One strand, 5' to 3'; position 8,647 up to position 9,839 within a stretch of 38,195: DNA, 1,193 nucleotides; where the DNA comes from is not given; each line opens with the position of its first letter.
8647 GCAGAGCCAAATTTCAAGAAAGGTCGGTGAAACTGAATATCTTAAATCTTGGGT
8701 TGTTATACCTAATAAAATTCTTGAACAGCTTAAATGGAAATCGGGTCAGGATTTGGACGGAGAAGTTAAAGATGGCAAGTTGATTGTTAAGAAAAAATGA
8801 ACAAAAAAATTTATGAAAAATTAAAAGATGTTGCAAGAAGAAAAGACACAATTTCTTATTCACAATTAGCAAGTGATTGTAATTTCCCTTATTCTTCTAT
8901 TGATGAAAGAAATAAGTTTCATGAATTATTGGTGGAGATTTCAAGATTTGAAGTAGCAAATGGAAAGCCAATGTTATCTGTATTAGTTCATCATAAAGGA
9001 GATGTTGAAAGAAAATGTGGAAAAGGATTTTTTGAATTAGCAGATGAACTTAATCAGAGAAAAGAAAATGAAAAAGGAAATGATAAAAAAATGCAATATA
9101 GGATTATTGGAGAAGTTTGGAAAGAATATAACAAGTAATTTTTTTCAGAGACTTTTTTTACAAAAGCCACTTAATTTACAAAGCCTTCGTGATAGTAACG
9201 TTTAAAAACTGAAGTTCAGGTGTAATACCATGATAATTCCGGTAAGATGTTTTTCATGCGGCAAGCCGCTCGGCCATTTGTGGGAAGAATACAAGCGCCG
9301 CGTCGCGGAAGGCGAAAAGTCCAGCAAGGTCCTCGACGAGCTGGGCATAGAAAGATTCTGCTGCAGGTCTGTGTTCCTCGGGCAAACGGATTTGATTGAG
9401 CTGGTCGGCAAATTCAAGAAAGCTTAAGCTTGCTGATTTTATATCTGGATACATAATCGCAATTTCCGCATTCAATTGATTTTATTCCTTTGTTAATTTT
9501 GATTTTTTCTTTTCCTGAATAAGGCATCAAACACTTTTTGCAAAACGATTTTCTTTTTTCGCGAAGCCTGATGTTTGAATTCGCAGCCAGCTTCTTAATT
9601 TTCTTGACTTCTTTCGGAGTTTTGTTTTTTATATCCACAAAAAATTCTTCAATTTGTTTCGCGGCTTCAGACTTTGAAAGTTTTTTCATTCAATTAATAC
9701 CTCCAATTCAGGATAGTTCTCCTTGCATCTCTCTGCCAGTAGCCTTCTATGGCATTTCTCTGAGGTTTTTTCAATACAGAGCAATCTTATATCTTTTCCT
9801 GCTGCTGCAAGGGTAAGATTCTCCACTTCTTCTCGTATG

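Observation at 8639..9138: Untracked 53-aa AbrB/SpoVT-like ORF translationally coupled to a 113-aa unknown: a TA-like or controller cassette on the transposon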

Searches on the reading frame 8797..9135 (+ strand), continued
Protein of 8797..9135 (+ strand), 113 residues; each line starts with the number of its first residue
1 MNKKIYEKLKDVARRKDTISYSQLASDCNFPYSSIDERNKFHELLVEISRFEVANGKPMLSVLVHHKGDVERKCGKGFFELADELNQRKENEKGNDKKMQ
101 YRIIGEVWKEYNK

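Call 89: get_annotated_region(hit=H2, flank=6000)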
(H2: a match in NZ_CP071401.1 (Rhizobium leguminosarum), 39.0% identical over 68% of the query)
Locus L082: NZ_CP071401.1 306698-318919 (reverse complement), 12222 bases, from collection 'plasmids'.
description: Rhizobium leguminosarum strain OyaliB plasmid p2, complete sequence
organism: Rhizobium leguminosarum (NCBI taxid 384)
taxonomy: Bacteria; Pseudomonadota; Alphaproteobacteria; Hyphomicrobiales; Rhizobiaceae; Rhizobium; Rhizobium leguminosarum
host: -; source: lentil; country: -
typing (MOB-suite, as given by PLSDB): mobilizable; relaxase MOBQ
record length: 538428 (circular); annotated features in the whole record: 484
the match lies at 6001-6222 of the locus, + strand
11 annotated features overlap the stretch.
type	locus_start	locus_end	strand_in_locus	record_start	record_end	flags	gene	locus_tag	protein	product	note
CDS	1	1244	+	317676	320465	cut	-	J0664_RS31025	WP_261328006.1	BPTD_3080 family restriction endonuclease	-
CDS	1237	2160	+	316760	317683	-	-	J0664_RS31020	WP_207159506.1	hypothetical protein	-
CDS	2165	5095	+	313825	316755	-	-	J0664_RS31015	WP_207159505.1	site-specific DNA-methyltransferase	GO:0009307 - DNA restriction-modification system [Evidence IEA]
CDS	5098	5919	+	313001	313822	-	-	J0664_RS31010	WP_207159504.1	hypothetical protein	-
CDS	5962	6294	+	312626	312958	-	-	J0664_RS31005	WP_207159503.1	hypothetical protein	-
CDS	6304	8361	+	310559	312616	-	-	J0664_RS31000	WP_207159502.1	3'-5' exonuclease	-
CDS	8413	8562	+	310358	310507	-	-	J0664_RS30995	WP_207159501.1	hypothetical protein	-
CDS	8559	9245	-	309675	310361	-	-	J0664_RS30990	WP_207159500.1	hypothetical protein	-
CDS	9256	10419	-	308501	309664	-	-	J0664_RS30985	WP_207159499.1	DarT ssDNA thymidine ADP-ribosyltransferase family protein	-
CDS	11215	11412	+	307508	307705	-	-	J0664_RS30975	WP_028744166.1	hypothetical protein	-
CDS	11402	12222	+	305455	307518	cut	-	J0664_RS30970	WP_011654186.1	recombinase family protein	GO:0006310 - DNA recombination [Evidence IEA]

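Call 90: get_annotated_region(hit=H1, flank=6000)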
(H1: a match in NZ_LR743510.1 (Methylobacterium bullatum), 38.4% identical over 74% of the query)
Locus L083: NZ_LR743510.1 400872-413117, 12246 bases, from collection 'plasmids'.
description: Methylobacterium bullatum isolate mbul2 plasmid 1
organism: Methylobacterium bullatum (NCBI taxid 570505)
taxonomy: Bacteria; Pseudomonadota; Alphaproteobacteria; Hyphomicrobiales; Methylobacteriaceae; Methylobacterium; Methylobacterium bullatum
host: -; source: -; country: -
typing (MOB-suite, as given by PLSDB): non-mobilizable
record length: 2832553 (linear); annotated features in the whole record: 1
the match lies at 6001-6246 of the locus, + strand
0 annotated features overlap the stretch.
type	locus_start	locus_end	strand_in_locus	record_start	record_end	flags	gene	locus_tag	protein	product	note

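Call 111: find_related_loci(query=A4, collection=viral_contigs, flank=5000)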
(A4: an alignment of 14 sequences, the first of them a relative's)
Query A4 (113 aa) in viral_contigs; peptide patterns used: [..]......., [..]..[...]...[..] (x = any residue, [..] = any of these).
61 stretches matched a pattern, but none encodes a relative of the query by tblastn (E <= 1e-3).

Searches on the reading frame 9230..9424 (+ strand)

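Call 3: search_protein_families(library=pfam, proteins=[window:9230-9424:+], max_evalue=1)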
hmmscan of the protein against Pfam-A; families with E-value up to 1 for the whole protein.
window:9230-9424:+ (65 aa): 2 families
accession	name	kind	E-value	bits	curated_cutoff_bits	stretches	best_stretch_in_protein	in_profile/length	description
PF01194.22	RNA_pol_N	-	8.3e-27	93.6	26.9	1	2-57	1-56/58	RNA polymerases N / 8 kDa subunit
PF05864.17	Chordopox_RPO7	-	0.012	16.3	27.5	1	1-47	1-42/63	Chordopoxvirus DNA-directed RNA polymerase 7 kDa polypeptide (RPO7)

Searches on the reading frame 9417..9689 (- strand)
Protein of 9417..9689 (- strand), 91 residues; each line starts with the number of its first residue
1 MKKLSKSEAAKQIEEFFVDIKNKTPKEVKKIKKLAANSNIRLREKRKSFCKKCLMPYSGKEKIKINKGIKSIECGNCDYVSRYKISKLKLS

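Call 3: search_protein_families(library=pfam, proteins=[window:9417-9689:-], max_evalue=1)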
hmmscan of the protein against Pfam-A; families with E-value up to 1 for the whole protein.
window:9417-9689:- (91 aa): 7 families
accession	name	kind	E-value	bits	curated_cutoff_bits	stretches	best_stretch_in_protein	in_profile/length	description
PF20376.4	DUF6671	-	0.02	15.1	23.8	1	24-77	131-178/217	Domain of unknown function (DUF6671)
PF04032.22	Rpr2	-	0.04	14.6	29.3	0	28-54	25-52/90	RNAse P Rpr2/Rpp21/SNM1 subunit domain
PF24406.1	nSTAND_NTPase4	-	0.11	13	27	1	3-57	2-56/58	Novel STAND NTPase 4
PF22191.2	IBR_1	-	0.17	12.3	27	0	46-62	28-44/47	IBR domain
PF05129.18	Zn_ribbon_Elf1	-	0.21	12.2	29.8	1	42-88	16-63/79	Transcription elongation factor Elf1 like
PF25200.1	DUF7833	-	0.48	10.9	24.3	0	3-23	22-43/63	Family of unknown function (DUF7833)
PF25208.1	DUF7838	-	0.68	10.4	28.5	1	35-70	21-51/55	Domain of unknown function (DUF7838)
